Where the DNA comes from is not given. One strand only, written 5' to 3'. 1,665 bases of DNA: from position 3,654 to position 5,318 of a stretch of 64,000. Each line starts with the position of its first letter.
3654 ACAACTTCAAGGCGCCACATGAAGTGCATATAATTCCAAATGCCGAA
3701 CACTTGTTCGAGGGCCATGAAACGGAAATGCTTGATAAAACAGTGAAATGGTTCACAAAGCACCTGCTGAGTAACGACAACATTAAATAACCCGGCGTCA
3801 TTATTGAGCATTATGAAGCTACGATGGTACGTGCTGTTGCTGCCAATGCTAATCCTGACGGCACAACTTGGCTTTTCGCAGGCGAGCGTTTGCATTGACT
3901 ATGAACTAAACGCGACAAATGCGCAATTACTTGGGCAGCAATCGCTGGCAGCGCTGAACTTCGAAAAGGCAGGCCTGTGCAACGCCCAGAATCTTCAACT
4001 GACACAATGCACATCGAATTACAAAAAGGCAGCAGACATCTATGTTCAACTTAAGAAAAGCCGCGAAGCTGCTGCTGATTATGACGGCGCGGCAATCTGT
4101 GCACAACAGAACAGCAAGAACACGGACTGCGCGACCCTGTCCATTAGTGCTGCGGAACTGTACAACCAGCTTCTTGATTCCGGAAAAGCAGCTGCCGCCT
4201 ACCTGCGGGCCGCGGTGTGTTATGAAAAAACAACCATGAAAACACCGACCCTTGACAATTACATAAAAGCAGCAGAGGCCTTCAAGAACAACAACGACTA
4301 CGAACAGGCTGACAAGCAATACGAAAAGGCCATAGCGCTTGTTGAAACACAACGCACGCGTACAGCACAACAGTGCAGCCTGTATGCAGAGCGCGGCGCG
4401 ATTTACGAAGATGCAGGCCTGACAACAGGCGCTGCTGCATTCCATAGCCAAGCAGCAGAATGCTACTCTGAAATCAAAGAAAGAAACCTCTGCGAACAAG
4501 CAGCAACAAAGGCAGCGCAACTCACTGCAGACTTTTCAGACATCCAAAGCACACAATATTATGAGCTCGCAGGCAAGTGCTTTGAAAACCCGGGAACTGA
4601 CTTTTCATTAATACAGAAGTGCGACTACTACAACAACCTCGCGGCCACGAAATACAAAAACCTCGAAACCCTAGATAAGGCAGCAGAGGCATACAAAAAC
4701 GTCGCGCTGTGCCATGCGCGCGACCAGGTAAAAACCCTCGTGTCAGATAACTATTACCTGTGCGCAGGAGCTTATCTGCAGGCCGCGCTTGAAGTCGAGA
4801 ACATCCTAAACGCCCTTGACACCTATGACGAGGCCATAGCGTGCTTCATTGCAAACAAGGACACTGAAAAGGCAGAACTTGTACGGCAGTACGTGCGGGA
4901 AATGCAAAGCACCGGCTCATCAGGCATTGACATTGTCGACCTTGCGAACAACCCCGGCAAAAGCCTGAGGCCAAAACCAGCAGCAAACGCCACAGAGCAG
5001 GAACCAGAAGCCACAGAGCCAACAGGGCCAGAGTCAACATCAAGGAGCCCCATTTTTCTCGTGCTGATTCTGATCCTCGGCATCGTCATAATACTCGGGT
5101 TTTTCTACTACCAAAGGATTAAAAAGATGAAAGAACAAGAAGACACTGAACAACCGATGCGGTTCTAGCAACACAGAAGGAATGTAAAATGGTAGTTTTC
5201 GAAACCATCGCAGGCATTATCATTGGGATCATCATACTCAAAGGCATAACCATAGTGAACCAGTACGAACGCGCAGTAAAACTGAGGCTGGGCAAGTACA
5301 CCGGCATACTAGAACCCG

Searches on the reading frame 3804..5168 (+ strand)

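Call 22: search_protein_families(library=pfam, proteins=[window:3804-5168:+], max_evalue=0.01)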
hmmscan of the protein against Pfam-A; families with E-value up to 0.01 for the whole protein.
window:3804-5168:+ (454 aa): 1 family
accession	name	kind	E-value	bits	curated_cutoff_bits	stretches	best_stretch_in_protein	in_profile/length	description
PF14938.12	SNAP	-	2.7e-12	47.2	25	1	100-265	25-191/282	Soluble NSF attachment protein, SNAP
